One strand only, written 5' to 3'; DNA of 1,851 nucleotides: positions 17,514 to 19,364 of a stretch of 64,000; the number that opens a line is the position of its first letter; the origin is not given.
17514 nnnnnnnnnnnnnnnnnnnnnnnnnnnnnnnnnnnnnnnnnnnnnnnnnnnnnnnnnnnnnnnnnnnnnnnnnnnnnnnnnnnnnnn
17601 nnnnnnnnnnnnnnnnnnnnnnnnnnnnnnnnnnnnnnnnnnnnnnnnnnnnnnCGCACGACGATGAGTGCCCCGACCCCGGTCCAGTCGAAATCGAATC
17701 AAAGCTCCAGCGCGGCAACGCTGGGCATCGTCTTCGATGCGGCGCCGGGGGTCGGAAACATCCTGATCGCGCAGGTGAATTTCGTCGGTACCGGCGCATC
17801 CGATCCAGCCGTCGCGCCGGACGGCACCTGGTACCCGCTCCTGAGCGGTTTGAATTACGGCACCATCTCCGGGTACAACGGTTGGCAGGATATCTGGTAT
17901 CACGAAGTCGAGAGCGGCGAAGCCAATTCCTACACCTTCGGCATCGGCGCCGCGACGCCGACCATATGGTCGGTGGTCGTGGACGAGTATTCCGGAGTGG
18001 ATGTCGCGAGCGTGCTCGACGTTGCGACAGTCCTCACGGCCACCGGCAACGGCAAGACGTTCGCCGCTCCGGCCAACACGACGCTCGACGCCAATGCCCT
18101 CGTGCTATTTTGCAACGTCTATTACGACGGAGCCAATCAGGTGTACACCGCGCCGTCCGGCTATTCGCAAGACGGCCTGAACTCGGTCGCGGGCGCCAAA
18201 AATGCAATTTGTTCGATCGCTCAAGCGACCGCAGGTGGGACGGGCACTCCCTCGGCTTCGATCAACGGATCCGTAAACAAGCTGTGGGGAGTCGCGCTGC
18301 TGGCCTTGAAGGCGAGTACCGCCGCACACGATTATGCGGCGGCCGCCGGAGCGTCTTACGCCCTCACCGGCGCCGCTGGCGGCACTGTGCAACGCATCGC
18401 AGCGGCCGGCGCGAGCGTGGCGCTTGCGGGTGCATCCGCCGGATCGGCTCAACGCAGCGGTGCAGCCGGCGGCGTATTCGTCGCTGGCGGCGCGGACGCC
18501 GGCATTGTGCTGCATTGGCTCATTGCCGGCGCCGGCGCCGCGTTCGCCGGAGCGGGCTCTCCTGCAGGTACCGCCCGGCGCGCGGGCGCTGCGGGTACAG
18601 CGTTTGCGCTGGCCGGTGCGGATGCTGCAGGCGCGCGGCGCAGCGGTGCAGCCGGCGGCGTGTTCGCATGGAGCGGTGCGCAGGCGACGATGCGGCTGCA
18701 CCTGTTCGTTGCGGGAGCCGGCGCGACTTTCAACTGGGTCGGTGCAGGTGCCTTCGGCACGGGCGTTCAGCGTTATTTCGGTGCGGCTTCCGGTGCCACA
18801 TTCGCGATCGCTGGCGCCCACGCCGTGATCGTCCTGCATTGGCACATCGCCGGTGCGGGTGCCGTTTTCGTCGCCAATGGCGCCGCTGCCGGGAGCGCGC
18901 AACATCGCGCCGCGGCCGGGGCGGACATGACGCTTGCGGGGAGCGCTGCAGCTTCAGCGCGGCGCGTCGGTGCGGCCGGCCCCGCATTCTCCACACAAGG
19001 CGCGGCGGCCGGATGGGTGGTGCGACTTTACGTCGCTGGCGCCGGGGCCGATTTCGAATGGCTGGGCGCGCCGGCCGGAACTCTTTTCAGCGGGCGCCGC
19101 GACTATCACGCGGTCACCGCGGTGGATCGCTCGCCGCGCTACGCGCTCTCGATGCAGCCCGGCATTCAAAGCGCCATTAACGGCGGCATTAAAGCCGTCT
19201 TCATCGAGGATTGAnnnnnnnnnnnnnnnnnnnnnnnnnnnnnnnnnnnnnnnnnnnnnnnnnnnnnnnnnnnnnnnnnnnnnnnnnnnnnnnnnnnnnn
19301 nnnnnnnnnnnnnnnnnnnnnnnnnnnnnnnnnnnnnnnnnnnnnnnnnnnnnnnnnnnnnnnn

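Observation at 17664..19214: Tail-region protein built from ~12 tandem 21-residue Ala/Gly repeats (63-bp DNA repeats)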

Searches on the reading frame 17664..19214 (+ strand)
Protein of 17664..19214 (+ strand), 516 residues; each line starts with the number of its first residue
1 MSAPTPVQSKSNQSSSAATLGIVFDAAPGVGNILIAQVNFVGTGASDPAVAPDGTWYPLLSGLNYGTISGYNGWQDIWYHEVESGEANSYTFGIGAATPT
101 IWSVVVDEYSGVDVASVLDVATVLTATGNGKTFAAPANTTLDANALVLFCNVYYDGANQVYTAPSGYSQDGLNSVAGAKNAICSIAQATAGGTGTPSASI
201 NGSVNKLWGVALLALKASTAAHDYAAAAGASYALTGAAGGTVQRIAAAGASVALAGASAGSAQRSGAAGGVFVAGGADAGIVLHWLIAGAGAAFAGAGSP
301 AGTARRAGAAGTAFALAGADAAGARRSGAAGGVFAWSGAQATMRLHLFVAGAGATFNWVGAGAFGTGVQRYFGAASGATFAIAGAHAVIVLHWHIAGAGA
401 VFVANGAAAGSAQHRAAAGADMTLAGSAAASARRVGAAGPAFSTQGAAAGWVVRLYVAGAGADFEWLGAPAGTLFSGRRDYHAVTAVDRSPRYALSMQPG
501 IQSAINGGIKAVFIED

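Call 4: search_protein_families(library=pfam, proteins=[window:17664-19214:+], max_evalue=1)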
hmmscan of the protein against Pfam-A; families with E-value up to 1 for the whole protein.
window:17664-19214:+ (516 aa): 1 family
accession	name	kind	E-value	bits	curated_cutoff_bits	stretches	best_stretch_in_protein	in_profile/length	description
PF03246.18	Pneumo_ncap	-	0.2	10.9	24.4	1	183-255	23-93/395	Pneumovirus nucleocapsid protein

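Call 5: search_protein_families(library=phrogs, proteins=[window:17664-19214:+], max_evalue=0.1)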
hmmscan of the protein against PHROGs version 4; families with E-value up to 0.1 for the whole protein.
window:17664-19214:+ (516 aa): 1 family
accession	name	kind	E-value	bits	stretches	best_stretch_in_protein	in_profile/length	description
phrog_20226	-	unknown function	0.066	13.8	1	124-182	134-193/221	-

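Call 8: find_homologous_proteins(query=window:17664-19211:+)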
Query window:17664-19211:+ (516 aa): 1 proteins with E <= 0.001 among 8000 candidates.
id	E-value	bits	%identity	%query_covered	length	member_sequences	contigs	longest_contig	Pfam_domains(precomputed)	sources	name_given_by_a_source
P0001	0.0e+0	1061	100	100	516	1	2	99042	-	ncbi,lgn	ncbi:MAG: hypothetical protein ACRES7_00220 [Gammaproteobacteria bacterium]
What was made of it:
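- Only one sequence exists at 90% identity among 5.8e9 proteins (call 8).
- Tried and rejected: The word-indexed protein search found only the protein itself (call 8).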

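Call 13: search_protein_representatives(protein=window:17664-19211:+)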
Query: 516 residues. Proteins with E-value up to 0.001 (for the whole library): 21; up to 1e-10: 1; up to 1e-30: 1. The best 21 are listed.
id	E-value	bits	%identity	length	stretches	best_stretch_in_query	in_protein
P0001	0.0e+00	1060.8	100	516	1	1-516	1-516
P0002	3.9e-09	52.4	34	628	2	8-343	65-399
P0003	7.8e-07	44.8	44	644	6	146-176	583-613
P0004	2.0e-06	43.5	31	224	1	14-217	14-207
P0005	4.8e-06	42.2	31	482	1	29-341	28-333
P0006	7.5e-06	41.6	28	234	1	5-221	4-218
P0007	4.6e-05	39.0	31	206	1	50-222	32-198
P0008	5.2e-05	38.8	31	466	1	79-431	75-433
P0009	8.5e-05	38.1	33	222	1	30-219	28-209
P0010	9.8e-05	37.9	31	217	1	26-226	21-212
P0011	1.2e-04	37.6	27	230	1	11-218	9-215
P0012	1.4e-04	37.4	31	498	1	72-452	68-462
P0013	1.4e-04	37.4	29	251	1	39-224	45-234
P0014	1.4e-04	37.4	39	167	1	127-257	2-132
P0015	1.7e-04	37.1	32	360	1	43-195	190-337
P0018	2.4e-04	36.6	33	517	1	15-421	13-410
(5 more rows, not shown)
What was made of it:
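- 17664..19214 (+): Complete ORF, 516 aa: jelly-roll domain, 12-coil repeat block and a short C-terminal tail. Distant homologues were found by phmmer across 1.8e9 representative proteins (call 13).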

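Call 15: search_protein_families(library=pfam, proteins=[P0002, P0005, P0008, P0012, P0018, P0004, P0006, P0015, P0003], max_evalue=0.1)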
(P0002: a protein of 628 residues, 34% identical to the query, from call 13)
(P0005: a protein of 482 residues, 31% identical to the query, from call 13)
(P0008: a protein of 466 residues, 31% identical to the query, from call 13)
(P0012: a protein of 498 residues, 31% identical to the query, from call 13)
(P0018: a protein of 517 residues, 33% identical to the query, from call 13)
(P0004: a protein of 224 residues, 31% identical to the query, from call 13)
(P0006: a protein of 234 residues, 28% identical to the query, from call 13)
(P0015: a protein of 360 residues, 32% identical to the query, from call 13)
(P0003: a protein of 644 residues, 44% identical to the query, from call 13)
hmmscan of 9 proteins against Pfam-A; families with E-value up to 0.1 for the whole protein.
P0002 (628 aa): 0 families

P0005 (482 aa): 0 families

P0008 (466 aa): 1 family
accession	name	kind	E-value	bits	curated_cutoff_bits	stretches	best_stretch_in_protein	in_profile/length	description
PF25613.1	DUF7941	-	0.07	13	27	0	86-159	172-244/276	Family of unknown function (DUF7941)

P0012 (498 aa): 5 families
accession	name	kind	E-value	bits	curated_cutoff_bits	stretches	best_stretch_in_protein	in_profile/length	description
PF14262.12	Cthe_2159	-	6.4e-10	39.2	25.8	2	264-458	97-260/262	Carbohydrate-binding domain-containing protein Cthe_2159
PF14289.11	DUF4369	-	0.00068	20.6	25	0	356-414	34-86/91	Domain of unknown function (DUF4369)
PF13648.12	Lipocalin_4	-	0.015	16.6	22.4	0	285-342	28-84/89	Lipocalin-like domain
PF20606.3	DUF6799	-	0.058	13.6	26.8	0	325-379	6-61/63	Domain of unknown function (DUF6799)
PF23607.1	WZC_N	-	0.074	13.9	27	0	264-295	60-91/110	Tyrosine-protein kinase Wzc, N-terminal domain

P0018 (517 aa): 2 families
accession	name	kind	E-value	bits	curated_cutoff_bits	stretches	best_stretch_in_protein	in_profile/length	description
PF16346.12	GH32_BT1760-like_C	-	0.077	13.4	31.4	0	307-369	22-83/176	GH32, BT1760-like, C-terminal domain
PF02670.22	DXP_reductoisom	-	0.088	13.9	21.7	0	224-275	69-120/129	1-deoxy-D-xylulose 5-phosphate reductoisomerase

P0004 (224 aa): 0 families

P0006 (234 aa): 0 families

P0015 (360 aa): 0 families

P0003 (644 aa): 5 families
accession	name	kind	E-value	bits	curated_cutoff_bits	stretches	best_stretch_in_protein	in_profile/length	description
PF12894.13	ANAPC4_WD40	-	1e-07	32.5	22.9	0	406-474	2-70/91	Anaphase-promoting complex subunit 4 WD40 domain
PF19755.4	DUF6242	-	3.6e-05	24.2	29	2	514-606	124-217/217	Domain of unknown function (DUF6242)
PF00400.38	WD40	-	0.014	16.4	27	0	446-465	15-34/39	WD domain, G-beta repeat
PF14505.12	DUF4438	-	0.026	14.6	24.9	0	503-553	3-53/135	Domain of unknown function (DUF4438), N-terminal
PF06586.17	TraK_N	-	0.041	14.7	24.8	0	495-519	4-28/100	TraK N-terminal domain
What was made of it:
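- On Right-handed parallel beta-helix fold (pectin-lyase-like): Only the distant homologue P0012 hits PF14262 (call 15).
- Closest known: Pfam PF14262, Cthe_2159. Same: The repeats of homologue P0012 score above the gathering cut-off (call 15).
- P0012 hits Pfam PF14262 Cthe_2159 at 39.2 bits against a cut-off of 25.8 (call 15). P0012 hits a polysaccharide-lyase-like Pfam family (call 15).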

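Call 16: search_protein_families(library=phrogs, proteins=[P0002, P0005, P0008, P0012, P0018, P0004, P0006, P0015], max_evalue=0.01)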
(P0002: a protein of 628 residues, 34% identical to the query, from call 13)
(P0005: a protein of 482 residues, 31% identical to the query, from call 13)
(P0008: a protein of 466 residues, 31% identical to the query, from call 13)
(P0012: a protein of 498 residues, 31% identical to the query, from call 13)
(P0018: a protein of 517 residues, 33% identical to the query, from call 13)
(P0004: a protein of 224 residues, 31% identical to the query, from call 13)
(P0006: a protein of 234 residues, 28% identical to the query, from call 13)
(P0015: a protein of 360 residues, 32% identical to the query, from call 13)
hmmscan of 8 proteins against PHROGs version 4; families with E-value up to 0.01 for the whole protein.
P0002 (628 aa): 3 families
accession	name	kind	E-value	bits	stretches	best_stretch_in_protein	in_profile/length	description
phrog_6813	-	unknown function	3.7e-11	43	1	79-243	721-889/907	-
phrog_553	-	tail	3.4e-06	27.2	1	67-312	123-369/512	minor tail protein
phrog_3329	-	unknown function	0.00017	21.4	1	70-154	223-308/440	-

P0005 (482 aa): 0 families

P0008 (466 aa): 1 family
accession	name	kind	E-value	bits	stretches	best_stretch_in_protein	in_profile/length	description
phrog_6813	-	unknown function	3.9e-07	29.7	1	23-194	724-898/907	-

P0012 (498 aa): 0 families

P0018 (517 aa): 1 family
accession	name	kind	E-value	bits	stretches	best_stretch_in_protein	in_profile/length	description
phrog_3329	-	unknown function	1.5e-11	44.7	1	6-213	216-428/440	-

P0004 (224 aa): 2 families
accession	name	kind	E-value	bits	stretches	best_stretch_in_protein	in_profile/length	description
phrog_6813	-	unknown function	0.00081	18.7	1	21-200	721-903/907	-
phrog_3329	-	unknown function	0.0082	15.8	1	21-88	232-305/440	-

P0006 (234 aa): 0 families

P0015 (360 aa): 0 families
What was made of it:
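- On Phage tail fibre or receptor-binding protein: Homologues' N-domains also hit the unknown-function families phrog_6813 and phrog_3329 (call 16).
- The N-domains of homologues match phrog_553, 'minor tail protein' (call 16).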

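Call 18: find_homologous_proteins(query=A1, max_evalue=0.00001)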
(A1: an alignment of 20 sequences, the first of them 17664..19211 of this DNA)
Query A1 (20 sequences) (516 aa, profile of the alignment): 14 proteins with E <= 0.00001 among 8000 candidates.
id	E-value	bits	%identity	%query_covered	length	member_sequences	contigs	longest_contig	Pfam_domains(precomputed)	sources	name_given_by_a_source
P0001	4.7e-44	169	100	100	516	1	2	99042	-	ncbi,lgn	ncbi:MAG: hypothetical protein ACRES7_00220 [Gammaproteobacteria bacterium]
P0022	5.9e-36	142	27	28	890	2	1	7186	-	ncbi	-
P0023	4.0e-22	97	38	9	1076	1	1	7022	PF03160.21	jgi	jgi:PGF-pre-PGF domain-containing protein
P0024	1.7e-12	65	26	27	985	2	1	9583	-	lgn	-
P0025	3.6e-11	61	-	-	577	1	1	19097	-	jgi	jgi:hypothetical protein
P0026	2.0e-10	58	-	-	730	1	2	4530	-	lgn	-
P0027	3.1e-10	58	28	27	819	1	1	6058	-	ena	-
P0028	9.8e-8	50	27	13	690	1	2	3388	-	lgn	-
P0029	1.6e-7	49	42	14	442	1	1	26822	-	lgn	-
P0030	4.3e-7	48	-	-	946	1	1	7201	-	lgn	-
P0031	5.6e-7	47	57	4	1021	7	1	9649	PF23197.2,PF16709.12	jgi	-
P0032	1.3e-6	46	-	-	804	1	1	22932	-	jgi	jgi:hypothetical protein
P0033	3.5e-6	45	-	-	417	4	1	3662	-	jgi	jgi:hypothetical protein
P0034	9.1e-6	43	27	15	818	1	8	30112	-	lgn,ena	-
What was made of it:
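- Tried and rejected: The same search with the full alignment was swamped by repeat-like hits (call 18).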

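Call 20: find_encoding_contigs(protein=P0012, flank=8000, max_places=3)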
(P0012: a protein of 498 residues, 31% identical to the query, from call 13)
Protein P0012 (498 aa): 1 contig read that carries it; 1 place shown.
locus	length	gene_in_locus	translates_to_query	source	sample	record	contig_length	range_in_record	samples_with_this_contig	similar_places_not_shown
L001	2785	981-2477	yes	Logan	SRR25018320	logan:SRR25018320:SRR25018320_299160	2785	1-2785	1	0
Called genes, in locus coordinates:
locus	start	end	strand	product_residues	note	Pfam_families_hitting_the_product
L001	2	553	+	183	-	?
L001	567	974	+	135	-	-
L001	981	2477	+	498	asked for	PF14262:Cthe_2159 (faint)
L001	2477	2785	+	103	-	?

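Call 21: find_encoding_contigs(protein=P0018, flank=10000, max_places=3)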
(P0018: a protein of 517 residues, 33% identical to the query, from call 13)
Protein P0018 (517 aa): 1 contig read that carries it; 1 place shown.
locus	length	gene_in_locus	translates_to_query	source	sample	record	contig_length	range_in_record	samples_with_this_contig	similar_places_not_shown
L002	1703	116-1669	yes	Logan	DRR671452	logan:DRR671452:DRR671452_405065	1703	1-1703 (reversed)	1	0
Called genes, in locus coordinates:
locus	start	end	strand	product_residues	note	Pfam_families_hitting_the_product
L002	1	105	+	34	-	?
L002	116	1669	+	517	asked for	-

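Call 22: find_encoding_contigs(protein=P0002, flank=10000, max_places=3)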
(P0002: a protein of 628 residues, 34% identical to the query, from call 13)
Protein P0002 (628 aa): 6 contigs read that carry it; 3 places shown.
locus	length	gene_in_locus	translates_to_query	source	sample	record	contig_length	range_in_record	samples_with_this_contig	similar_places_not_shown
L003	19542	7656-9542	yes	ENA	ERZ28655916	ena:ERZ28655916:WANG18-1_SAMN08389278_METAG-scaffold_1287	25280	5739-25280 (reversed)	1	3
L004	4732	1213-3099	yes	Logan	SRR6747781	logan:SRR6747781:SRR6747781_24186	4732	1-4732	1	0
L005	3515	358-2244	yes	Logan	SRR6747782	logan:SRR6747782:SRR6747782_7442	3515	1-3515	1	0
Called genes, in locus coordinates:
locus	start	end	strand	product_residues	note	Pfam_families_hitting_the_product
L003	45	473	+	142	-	-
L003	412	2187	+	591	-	PF03354:TerL_ATPase, PF20441:TerL_nuclease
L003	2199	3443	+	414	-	PF04860:Phage_portal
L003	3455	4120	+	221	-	PF04586:Peptidase_S78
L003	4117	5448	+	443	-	PF05065:Phage_capsid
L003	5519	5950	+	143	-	-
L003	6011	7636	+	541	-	-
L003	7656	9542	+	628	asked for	-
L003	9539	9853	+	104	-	-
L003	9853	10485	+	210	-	-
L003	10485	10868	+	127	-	-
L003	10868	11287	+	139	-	-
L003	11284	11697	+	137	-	PF13554:Phage_tail_terminator_5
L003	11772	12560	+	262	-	PF08813:Phage_tail_3 (weak)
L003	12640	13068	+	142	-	-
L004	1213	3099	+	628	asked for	-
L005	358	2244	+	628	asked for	-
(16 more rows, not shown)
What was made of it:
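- P0002 lies between the capsid and connector genes (call 22). Homologue P0002 lies between the major capsid and head-tail connector genes (call 22).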

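Call 23: find_encoding_contigs(protein=P0008, flank=10000, max_places=3)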
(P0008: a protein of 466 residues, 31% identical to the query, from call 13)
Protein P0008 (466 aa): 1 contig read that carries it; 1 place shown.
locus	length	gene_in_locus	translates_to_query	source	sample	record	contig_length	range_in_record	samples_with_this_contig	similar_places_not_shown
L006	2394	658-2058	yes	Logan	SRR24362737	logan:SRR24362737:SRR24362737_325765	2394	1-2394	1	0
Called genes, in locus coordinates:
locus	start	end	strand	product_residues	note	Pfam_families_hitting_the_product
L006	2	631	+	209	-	?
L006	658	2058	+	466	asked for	-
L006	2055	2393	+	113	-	?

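Call 24: predict_structure(alignment_id=A1)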
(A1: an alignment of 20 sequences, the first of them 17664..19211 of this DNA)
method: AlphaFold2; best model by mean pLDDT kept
length: 516 residues; sequences in the alignment: 20
mean_pLDDT: 68.5   pTM: 0.50
mean pLDDT of the five models: 68.5, 68.1, 68.0, 66.7, 65.2
residues with pLDDT >= 90: 93; 70-90: 162; 50-70: 165; < 50: 96
segments of 3 or more residues with pLDDT < 50: 222-228, 262-267, 279-289, 367-371, 434-436, 453-460, 468-516
pLDDT, mean of each block of 10 residues (from residue 1): 60 66 85 91 75 85 86 91 90 71 88 89 87 92 93 84 92 78 92 92 82 90 48 54 52 56 51 57 47 57 52 69 56 77 60 79 54 71 76 63 78 62 71 55 65 47 51 39 29 35 43 38
secondary structure, 60 per line:
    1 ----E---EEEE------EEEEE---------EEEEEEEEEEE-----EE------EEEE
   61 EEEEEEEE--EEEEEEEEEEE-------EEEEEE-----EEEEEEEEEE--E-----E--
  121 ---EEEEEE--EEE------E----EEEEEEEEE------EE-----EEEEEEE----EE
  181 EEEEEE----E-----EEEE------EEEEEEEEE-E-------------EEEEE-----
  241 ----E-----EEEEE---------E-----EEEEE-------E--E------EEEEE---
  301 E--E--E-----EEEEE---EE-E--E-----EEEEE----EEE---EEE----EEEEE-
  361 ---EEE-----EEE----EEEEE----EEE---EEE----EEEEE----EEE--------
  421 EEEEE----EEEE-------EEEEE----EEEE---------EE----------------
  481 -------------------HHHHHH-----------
elements in order: E9-12 E19-23 E33-43 E57-68 E71-81 E89-94 E100-109 E124-129 E132-134 E146-154 E168-174 E179-186 E197-200 E207-215 E231-235 E251-255 E271-275 E293-297 E313-317 E333-337 E342-344 E348-350 E355-359 E364-366 E372-374 E379-383 E388-390 E394-396 E401-405 E410-412 E421-425 E430-433 E441-445 E450-453 H500-505
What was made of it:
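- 18336..19103 (+): Twelve tandem 20-24-residue Ala/Gly-rich units (aa 225-480), 53% Ala+Gly, net charge +8; predicted beta-solenoid with one coil per unit. Model strands recur every 20-24 residues (call 24).
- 19104..19211 (+): C-terminal 36-residue non-repeat tail (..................FIED); low model confidence. pLDDT 29-51 (call 24).
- On Right-handed parallel beta-helix fold (pectin-lyase-like): Model strands recur at 20-24-residue spacing, one main strand per unit (call 24).
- On Tailspike depolymerase: The model shows no long loops (call 24).
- AlphaFold gives one 5-residue strand per unit in register, plus two short strands per coil in units 6-11 (call 24). The repeat part of the model has only moderate confidence (pLDDT about 47-79; call 24).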
